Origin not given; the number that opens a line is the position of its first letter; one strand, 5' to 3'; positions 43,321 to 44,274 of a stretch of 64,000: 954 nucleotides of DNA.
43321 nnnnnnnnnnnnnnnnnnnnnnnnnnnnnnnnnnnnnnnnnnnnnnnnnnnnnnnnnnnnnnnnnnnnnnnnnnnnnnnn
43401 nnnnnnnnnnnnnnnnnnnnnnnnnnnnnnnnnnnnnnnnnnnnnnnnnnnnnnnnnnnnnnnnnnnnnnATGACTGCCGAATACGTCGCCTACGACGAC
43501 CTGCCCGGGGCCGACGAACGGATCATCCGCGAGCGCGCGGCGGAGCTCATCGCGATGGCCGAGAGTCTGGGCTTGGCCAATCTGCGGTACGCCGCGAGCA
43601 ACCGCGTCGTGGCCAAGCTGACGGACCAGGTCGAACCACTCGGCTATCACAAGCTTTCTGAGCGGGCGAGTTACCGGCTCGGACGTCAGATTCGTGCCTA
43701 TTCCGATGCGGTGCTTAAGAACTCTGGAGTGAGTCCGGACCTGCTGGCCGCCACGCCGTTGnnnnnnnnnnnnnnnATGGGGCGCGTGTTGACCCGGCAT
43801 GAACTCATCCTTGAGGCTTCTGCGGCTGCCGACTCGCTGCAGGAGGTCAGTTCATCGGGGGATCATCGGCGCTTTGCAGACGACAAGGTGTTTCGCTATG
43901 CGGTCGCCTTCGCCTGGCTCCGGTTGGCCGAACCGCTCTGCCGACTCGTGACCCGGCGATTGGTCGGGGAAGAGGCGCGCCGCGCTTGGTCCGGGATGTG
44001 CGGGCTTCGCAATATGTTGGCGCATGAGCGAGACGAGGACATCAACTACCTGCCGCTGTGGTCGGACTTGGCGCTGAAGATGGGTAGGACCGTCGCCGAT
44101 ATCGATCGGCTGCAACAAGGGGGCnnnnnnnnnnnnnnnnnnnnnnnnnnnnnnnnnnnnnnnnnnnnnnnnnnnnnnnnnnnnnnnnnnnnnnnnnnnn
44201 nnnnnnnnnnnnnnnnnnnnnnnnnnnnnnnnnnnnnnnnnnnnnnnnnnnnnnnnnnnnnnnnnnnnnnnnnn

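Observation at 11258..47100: Four copies of an MNT-like/HEPN pair lacking both the MntA catalytic motif and the HepT target tyrosine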

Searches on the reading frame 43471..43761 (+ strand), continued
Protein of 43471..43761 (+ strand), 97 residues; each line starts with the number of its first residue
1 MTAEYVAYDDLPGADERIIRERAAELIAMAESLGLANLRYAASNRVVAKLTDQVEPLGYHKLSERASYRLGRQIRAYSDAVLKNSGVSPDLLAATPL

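Call 50: find_related_loci(query=A1, collection=genome_contigs, flank=3000)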
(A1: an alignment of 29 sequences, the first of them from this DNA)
Query A1 (97 aa) in genome_contigs; peptide patterns used: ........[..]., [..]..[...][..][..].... (x = any residue, [..] = any of these).
42 stretches matched a pattern; 9 encode a relative of the query (tblastn E <= 1e-3); 9 distinct loci.
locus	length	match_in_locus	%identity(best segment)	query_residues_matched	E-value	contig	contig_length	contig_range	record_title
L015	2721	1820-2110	76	1-97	1e-46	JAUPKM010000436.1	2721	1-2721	MAG: Actinomycetota bacterium isolate erpe_2018_pw_0hr_WHONDRS-PP48-000085_B_bin.27 scaffold_1275371, whole genome shotg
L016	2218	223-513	75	1-97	1e-45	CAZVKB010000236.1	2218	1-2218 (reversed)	MAG TPA_asm: uncultured Actinomycetes bacterium isolate SRP286056_co1_202 genome assembly, contig: NODE_92064_length_221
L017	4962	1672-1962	68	1-97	1e-42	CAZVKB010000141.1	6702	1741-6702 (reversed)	MAG TPA_asm: uncultured Actinomycetes bacterium isolate SRP286056_co1_202 genome assembly, contig: NODE_15879_length_670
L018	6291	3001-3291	67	1-97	2e-41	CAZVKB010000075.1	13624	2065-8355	MAG TPA_asm: uncultured Actinomycetes bacterium isolate SRP286056_co1_202 genome assembly, contig: NODE_5680_length_1362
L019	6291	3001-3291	67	1-97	3e-41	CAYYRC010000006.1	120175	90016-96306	MAG TPA_asm: uncultured Actinomycetes bacterium isolate SRP170004_co1_448 genome assembly, contig: NODE_159_length_12017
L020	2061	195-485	64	1-97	2e-40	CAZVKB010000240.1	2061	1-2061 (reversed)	MAG TPA_asm: uncultured Actinomycetes bacterium isolate SRP286056_co1_202 genome assembly, contig: NODE_104203_length_20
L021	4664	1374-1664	62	1-97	3e-38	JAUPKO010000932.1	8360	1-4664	MAG: Actinomycetota bacterium isolate erpe_2018_pw_0hr_WHONDRS-PP48-000085_B_bin.29 scaffold_2298282, whole genome shotg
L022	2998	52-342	59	1-97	1e-36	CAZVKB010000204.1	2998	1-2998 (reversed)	MAG TPA_asm: uncultured Actinomycetes bacterium isolate SRP286056_co1_202 genome assembly, contig: NODE_56046_length_299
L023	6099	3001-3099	88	63-95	1e-14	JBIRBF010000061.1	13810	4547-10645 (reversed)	MAG: Candidatus Nanopelagicales bacterium isolate WGG202011 k141_599852_length_13810_SRR21875705, whole genome shotgun s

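Call 75: search_protein_families(library=padloc, max_evalue=0.1, proteins=[window:43471-43761:+])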
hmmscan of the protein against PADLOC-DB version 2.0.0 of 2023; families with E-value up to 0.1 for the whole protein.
seq(97 aa): 0 families

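Call 76: search_protein_families(library=phrogs, max_evalue=0.1, proteins=[window:43471-43761:+])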
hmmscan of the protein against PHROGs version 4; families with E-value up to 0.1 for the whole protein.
seq(97 aa): 0 families

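Call 93: list_cluster_members(proteins=[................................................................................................, P0089, P0200])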
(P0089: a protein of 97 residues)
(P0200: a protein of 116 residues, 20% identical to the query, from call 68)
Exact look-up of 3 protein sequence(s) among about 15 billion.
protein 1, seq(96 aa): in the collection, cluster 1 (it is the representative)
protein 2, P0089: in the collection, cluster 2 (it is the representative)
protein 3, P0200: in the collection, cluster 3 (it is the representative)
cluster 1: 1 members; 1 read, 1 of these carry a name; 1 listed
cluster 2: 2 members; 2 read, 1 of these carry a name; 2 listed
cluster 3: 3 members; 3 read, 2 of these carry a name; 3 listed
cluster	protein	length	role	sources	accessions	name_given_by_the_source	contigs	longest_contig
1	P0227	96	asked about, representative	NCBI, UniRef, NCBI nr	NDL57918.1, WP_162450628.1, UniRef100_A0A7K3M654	hypothetical protein [Phytoactinopolyspora mesophila] | Uncharacterized protein n=1 Tax=Phytoactinopolyspora mesophila TaxID=2650750 ...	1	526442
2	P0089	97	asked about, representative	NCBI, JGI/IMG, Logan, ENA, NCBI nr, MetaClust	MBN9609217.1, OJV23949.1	MAG: hypothetical protein BGO26_03875 [Actinobacteria bacterium 69-20] | uncharacterized protein YbaA (DUF1428 family) | hypothetical protein [Actinomycetota bacterium]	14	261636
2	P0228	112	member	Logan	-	-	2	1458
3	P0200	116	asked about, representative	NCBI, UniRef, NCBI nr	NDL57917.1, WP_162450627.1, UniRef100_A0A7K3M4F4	hypothetical protein [Phytoactinopolyspora mesophila] | DUF86 domain-containing protein n=1 Tax=Phytoactinopolyspora mesophila TaxID=2650750 ...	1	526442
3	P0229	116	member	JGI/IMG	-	uncharacterized protein with HEPN domain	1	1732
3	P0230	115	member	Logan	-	-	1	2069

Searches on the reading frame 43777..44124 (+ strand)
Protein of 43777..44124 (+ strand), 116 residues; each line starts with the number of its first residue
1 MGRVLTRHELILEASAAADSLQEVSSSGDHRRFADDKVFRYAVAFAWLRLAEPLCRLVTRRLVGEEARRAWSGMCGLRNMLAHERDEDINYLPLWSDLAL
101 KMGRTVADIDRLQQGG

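Call 3: search_protein_families(library=pfam, max_evalue=1, proteins=[window:43777-44124:+])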
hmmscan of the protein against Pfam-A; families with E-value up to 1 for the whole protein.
seq(116 aa): 1 family
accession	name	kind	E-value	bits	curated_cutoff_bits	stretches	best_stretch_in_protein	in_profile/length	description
PF01934.22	HepT-like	-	0.00042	20.5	23.5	1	17-84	4-93/120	Ribonuclease HepT-like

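Call 4: search_protein_families(library=ncbifam, max_evalue=1, proteins=[window:43777-44124:+])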
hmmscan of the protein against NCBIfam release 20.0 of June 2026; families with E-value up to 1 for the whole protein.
seq(116 aa): 1 family
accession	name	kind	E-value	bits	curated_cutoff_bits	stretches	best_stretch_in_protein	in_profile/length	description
NF047751.1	HepT_toxin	equivalog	0.017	15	60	1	57-87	70-100/120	type VII toxin-antitoxin system HepT family RNase toxin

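Call 7: search_solved_structures(query=window:43777-44124:+, max_evalue=10)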
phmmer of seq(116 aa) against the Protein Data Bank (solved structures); distinct sequences matched with E-value up to 10: 0.

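Call 10: find_homologous_proteins(query=window:43777-44124:+, max_evalue=0.001)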
Query seq(116 aa) (116 aa): 18 proteins with E <= 0.001 among 40 candidates.
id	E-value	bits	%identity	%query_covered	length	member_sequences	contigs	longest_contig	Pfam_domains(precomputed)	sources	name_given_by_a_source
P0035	2.0e-70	252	100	100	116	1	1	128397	-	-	-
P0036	2.1e-55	204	84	97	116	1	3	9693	-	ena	-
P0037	7.7e-44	166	70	100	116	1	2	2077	-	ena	-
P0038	9.0e-44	166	69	97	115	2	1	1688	-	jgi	jgi:uncharacterized protein with HEPN domain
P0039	2.4e-41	158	64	100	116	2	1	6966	-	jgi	jgi:uncharacterized protein with HEPN domain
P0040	3.1e-40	155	63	99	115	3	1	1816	PF01934.23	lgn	-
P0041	5.6e-40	154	63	100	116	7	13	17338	-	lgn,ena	-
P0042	6.5e-40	154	63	97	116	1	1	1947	-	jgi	jgi:uncharacterized protein with HEPN domain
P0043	7.5e-40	153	64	100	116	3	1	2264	PF01934.23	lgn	-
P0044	1.1e-39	153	63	100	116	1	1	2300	-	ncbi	-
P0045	2.3e-39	152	61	100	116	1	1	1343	-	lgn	-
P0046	5.0e-39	151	63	100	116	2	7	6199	-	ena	-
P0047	1.1e-38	150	61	99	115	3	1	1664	-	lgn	-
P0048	4.0e-38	148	62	100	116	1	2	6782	-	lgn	-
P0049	5.6e-38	147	61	99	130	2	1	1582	-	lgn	-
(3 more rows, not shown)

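Call 31: predict_structure(alignment_id=A2)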
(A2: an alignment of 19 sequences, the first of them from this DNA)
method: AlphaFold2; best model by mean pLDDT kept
length: 116 residues; sequences in the alignment: 19
mean_pLDDT: 90.7   pTM: 0.84
mean pLDDT of the five models: 90.7, 89.1, 89.1, 88.5, 88.2
residues with pLDDT >= 90: 81; 70-90: 31; 50-70: 3; < 50: 1
segments of 3 or more residues with pLDDT < 50: none
pLDDT, mean of each block of 10 residues (from residue 1): 85 95 86 90 95 96 92 94 93 87 90 80
secondary structure, 60 per line:
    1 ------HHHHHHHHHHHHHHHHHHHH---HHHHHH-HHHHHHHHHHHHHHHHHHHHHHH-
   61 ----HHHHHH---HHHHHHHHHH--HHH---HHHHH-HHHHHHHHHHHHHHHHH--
elements in order: H7-26 H30-35 H37-59 H65-70 H74-83 H92-96 H98-114

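Call 32: search_solved_structures(query=A2, max_evalue=10, show_alignments=4)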
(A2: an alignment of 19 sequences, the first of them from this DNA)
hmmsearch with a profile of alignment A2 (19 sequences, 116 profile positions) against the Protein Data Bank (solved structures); distinct sequences matched with E-value up to 10: 2.
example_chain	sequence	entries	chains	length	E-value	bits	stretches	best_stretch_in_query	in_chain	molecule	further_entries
36ax_R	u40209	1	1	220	1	12.6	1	23-48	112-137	Probable 26S proteasome regulatory subunit p27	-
1wty_A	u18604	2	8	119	1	12.5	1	70-112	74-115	hypothetical protein TTHA0048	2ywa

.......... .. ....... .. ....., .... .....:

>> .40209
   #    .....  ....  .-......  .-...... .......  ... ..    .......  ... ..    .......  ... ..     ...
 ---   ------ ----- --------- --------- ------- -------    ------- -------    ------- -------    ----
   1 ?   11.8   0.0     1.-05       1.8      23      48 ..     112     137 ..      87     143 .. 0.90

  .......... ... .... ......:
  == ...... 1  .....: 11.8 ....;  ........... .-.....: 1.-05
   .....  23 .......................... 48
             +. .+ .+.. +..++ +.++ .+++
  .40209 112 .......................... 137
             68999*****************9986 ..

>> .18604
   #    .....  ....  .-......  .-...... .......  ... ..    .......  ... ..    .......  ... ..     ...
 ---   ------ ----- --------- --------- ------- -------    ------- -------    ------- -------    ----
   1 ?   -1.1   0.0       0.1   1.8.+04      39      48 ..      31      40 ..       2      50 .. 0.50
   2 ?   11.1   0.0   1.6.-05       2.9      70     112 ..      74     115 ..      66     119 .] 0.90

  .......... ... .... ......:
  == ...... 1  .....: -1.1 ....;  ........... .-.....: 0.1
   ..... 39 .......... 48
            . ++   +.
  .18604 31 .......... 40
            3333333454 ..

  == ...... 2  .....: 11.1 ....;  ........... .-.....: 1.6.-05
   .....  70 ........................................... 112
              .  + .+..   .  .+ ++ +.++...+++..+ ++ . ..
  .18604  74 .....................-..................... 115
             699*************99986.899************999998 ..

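Call 34: search_protein_families(library=pfam, alignment_id=A2, max_evalue=1)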
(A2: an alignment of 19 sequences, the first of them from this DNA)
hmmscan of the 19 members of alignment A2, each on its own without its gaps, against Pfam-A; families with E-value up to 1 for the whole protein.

A. member 1, seq(116 aa): 1 family
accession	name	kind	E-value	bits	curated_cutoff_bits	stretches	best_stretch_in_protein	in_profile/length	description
PF01934.22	HepT-like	-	0.00042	20.5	23.5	1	17-84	4-93/120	Ribonuclease HepT-like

B. families by the number of members that match (of 19 scanned): 3 families
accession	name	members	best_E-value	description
PF01934.22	HepT-like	17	8.1e-06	Ribonuclease HepT-like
PF21813.2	DUF6882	1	0.032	Family of unknown function (DUF6882)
PF09239.17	Topo-VIb_trans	1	0.29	Topoisomerase VI B subunit, transducer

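Call 36: fold_search(model_id=the predicted structure, library=pdb)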
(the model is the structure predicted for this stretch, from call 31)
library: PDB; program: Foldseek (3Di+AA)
matches with E <= 10: 639; with E <= 0.001: 0
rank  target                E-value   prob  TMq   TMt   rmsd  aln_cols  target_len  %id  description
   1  6m6w_H                6.1e-02  1.00  0.56  0.51   4.6       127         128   16  Crystal structure the toxin-antitoxin MntA-HpeT mutant-Y104A (released 2020-09-30)
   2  2huj                  6.1e-02  0.91  0.36  0.34   9.0       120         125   15  Crystal structure of a protein of uknown function (NP_471338.1) from Listeria innocua at 1.74 A resolution (released 2006-08-08)
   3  7ae6_B                8.2e-02  0.99  0.50  0.42   5.8       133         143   13  Crystal structure of di-AMPylated HEPN(R102A) toxin (released 2020-12-30)
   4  7bxo_D                9.5e-02  0.99  0.52  0.48   5.2       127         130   16  Crystal structure of the toxin-antitoxin with AMP-PNP (released 2020-09-30)
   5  6w6x_A                1.0e-01  0.91  0.41  0.40   6.8       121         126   16  Crystal Structure of ABLE Apo-protein (released 2020-08-26)
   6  8tn1_A                1.5e-01  0.63  0.30  0.24  10.1       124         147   14  De novo designed protein binds poly ADP ribose polymerase inhibitors (PARPi) - apo (released 2024-04-24)
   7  7ae6_A                2.0e-01  1.00  0.61  0.50   5.4       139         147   12  Crystal structure of di-AMPylated HEPN(R102A) toxin (released 2020-12-30)
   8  2hsb                  2.4e-01  0.93  0.46  0.43   6.5       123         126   10  Crystal structure of a hepn domain containing protein (af_0298) from archaeoglobus fulgidus at 1.95 A resolution (released 2006-08-15)
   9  2jx0_MODEL_1_A        3.1e-01  0.92  0.49  0.45   6.2       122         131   10  The paxillin-binding domain (PBD) of G Protein Coupled Receptor (GPCR)-kinase (GRK) interacting protein 1 (GIT (released 2008-04-29)
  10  1orj_D                3.1e-01  0.91  0.50  0.47   6.7       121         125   13  FLAGELLAR EXPORT CHAPERONE (released 2003-09-16)
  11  6iuh_B                3.1e-01  0.72  0.38  0.37   8.0       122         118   11  Crystal structure of GIT1 PBD domain in complex with Liprin-alpha2 (released 2019-02-20)
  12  6iuh_A                3.1e-01  0.72  0.37  0.36   7.7       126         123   10  Crystal structure of GIT1 PBD domain in complex with Liprin-alpha2 (released 2019-02-20)
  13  1ory_A                3.3e-01  0.92  0.49  0.48   5.1       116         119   12  FLAGELLAR EXPORT CHAPERONE IN COMPLEX WITH ITS COGNATE BINDING PARTNER (released 2003-09-16)
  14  7ae2_A                3.6e-01  0.90  0.50  0.43   5.6       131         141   14  Crystal structure of HEPN(H107A-Y109F) toxin in complex with MNT antitoxin (released 2020-12-30)
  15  1orj_C                3.8e-01  0.90  0.48  0.51   4.8       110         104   14  FLAGELLAR EXPORT CHAPERONE (released 2003-09-16)
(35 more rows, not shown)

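Call 68: find_homologous_proteins(query=A5, max_evalue=0.001)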
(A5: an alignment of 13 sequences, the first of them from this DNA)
Query A5 (13 sequences) (116 aa, profile of the alignment): 520 proteins with E <= 0.001 among 8000 candidates; the best 120 are listed.
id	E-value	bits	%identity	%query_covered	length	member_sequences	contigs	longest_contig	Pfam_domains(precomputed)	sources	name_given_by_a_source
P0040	1.9e-43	165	63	99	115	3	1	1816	PF01934.23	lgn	-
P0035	2.0e-42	162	100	100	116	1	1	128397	-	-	-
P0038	2.9e-42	161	69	97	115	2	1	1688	-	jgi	jgi:uncharacterized protein with HEPN domain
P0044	6.3e-42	160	63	100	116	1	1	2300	-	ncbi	-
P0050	6.4e-42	160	59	99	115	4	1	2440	-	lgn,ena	-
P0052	1.5e-41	159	56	97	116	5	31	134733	-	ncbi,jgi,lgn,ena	-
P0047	2.3e-41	158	61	99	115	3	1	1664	-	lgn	-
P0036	7.1e-41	157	84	97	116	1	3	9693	-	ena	-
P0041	1.3e-40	156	63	100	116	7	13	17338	-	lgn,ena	-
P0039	2.3e-40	155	64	100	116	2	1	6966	-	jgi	jgi:uncharacterized protein with HEPN domain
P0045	6.0e-40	154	61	100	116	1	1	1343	-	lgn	-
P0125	4.1e-39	151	59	100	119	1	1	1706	-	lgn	-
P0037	4.4e-39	151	70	100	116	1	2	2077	-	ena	-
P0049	9.2e-39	150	61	99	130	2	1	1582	-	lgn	-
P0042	8.2e-38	147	63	97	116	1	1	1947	-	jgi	jgi:uncharacterized protein with HEPN domain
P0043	1.8e-37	146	64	100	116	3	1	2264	PF01934.23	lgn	-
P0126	2.5e-34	136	29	66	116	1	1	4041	PF01934.23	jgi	jgi:uncharacterized protein with HEPN domain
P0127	2.2e-33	133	34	82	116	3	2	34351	PF01934.23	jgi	jgi:uncharacterized protein with HEPN domain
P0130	2.8e-32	129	32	77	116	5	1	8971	PF01934.23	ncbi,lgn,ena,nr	ncbi:MAG TPA: hypothetical protein VE733_08900 [Streptosporangiaceae bacterium]|nr:hypothetical prot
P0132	3.5e-32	129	28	84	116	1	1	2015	PF01934.23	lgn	-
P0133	3.7e-32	129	29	81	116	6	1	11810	PF01934.23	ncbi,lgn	ncbi:MAG: hypothetical protein ACRDRA_19555 [Pseudonocardiaceae bacterium]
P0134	5.7e-32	128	29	77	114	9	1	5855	PF01934.23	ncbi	-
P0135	8.6e-32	127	29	84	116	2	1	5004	PF01934.23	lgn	-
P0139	1.8e-31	126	34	77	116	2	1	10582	PF01934.23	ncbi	-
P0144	4.1e-31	125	25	79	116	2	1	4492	PF01934.23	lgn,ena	-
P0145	4.4e-31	125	26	70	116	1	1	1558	PF01934.23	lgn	-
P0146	4.8e-31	125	31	84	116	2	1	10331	PF01934.23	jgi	-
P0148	5.9e-31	125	28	70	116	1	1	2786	PF01934.23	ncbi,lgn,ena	-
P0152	9.0e-31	124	30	82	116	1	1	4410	PF01934.23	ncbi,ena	-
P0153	1.0e-30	124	30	74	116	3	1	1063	PF01934.23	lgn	-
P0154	1.2e-30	124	28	70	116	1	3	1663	PF01934.23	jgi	-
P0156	1.7e-30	123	28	70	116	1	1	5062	PF01934.23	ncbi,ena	-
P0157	1.8e-30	123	30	82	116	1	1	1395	PF01934.23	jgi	-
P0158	2.1e-30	123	29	79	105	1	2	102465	PF01934.23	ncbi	ncbi:MAG: HepT-like ribonuclease domain-containing protein [Pseudonocardiaceae bacterium]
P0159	2.9e-30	123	25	68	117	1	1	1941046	-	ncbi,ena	-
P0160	3.3e-30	122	28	70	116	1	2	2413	PF01934.23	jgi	-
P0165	5.3e-30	122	28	72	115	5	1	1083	PF01934.23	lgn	-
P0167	6.5e-30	121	29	82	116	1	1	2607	PF01934.23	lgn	-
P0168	6.8e-30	121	27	72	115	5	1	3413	PF01934.23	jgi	-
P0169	6.8e-30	121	25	82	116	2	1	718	PF01934.23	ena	-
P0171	9.7e-30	121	27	70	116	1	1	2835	PF01934.23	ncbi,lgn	-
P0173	1.1e-29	121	31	68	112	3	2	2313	PF01934.23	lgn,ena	-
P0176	2.1e-29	120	30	79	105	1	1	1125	PF01934.23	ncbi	ncbi:MAG: hypothetical protein ACRDRT_14915 [Pseudonocardiaceae bacterium]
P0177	2.4e-29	120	25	82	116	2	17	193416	PF01934.23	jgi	-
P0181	3.7e-29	119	27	70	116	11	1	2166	PF01934.23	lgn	-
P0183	6.7e-29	118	25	77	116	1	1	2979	PF01934.23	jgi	-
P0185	8.3e-29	118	31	89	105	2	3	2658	PF01934.23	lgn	-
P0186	8.7e-29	118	38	38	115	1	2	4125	PF01934.23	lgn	-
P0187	9.3e-29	118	30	73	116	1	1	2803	PF01934.23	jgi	jgi:uncharacterized protein with HEPN domain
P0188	1.5e-28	117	24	79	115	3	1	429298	PF01934.23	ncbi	ncbi:MAG: HepT-like ribonuclease domain-containing protein [Actinomycetes bacterium]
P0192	4.5e-28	115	31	86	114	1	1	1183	PF01934.23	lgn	-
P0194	9.9e-28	114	29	74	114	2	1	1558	PF01934.23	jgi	-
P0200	1.4e-27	114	20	66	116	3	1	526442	-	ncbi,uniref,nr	ncbi:hypothetical protein [Phytoactinopolyspora mesophila]|uniref:DUF86 domain-containing protein n=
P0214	7.9e-27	111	31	77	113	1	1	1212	PF01934.23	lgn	-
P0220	1.6e-26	110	28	81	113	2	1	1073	PF01934.23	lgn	-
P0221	2.0e-26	110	25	66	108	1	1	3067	PF01934.23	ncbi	-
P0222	2.0e-26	110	30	70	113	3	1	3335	PF01934.23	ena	-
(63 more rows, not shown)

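Call 70: find_encoding_contigs(protein=P0200, flank=1500, max_places=1)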
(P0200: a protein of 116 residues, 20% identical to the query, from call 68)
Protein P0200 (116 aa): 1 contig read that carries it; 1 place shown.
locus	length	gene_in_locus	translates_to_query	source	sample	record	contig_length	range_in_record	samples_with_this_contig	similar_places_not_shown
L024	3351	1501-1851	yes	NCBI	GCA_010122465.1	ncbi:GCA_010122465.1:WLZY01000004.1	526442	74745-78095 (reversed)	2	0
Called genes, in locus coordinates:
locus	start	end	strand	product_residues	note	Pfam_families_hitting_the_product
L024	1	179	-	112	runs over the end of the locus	PF07883:Cupin_2, PF02311:AraC_binding (weak)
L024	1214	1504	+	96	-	-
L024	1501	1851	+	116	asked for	-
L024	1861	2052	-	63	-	-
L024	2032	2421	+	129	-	PF20199:RepSA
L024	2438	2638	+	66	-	PF12728:HTH_17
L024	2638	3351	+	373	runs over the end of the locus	PF26003:Integrase_N_phage, PF14659:Phage_int_SAM_3, PF00589:Phage_integrase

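Call 71: find_encoding_contigs(protein=P0177, flank=1500, max_places=1)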
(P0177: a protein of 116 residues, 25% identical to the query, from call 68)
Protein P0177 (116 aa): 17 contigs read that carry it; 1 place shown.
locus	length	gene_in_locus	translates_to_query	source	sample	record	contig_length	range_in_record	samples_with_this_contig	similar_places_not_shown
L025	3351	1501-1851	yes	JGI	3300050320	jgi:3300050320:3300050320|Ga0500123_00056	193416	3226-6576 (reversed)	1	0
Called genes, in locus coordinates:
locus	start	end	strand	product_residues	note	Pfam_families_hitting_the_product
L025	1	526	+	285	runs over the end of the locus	PF02626:CT_A_B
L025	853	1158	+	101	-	PF00296:Bac_luciferase (weak)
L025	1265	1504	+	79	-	-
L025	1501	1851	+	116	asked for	PF01934:HepT-like (faint)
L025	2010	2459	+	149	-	PF01575:MaoC_dehydratas, PF13452:FAS1_DH_region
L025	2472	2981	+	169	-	PF01575:MaoC_dehydratas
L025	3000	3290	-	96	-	-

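Call 72: find_encoding_contigs(protein=P0133, flank=1500, max_places=1)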
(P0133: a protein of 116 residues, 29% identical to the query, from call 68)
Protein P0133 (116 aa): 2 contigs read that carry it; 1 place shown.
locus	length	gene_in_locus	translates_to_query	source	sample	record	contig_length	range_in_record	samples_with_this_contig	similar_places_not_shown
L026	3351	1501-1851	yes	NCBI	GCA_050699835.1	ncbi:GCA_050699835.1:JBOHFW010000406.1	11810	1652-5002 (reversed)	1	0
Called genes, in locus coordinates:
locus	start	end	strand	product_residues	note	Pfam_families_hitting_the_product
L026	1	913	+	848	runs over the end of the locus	PF00196:GerE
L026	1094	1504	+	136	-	-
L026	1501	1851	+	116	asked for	PF01934:HepT-like (faint)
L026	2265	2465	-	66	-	-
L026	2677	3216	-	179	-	-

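Call 73: find_encoding_contigs(protein=P0159, flank=1500, max_places=1)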
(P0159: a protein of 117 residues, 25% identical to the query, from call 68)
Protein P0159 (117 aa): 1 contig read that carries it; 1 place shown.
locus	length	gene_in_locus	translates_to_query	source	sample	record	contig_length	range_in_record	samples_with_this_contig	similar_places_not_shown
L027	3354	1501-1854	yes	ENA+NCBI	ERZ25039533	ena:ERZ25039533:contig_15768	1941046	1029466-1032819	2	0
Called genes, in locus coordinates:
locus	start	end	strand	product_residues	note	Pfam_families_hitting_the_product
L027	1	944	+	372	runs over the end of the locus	PF14659:Phage_int_SAM_3, PF00589:Phage_integrase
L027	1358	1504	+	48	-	-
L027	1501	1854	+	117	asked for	-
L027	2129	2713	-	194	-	-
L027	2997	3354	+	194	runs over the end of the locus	PF20815:GIY_YIG_2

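Call 75: search_protein_families(library=padloc, max_evalue=0.1, proteins=[window:43777-44124:+])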
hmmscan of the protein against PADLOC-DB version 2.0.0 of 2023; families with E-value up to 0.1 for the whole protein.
seq(116 aa): 0 families

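Call 76: search_protein_families(library=phrogs, max_evalue=0.1, proteins=[window:43777-44124:+])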
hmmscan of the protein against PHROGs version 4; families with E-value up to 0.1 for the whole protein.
seq(116 aa): 0 families
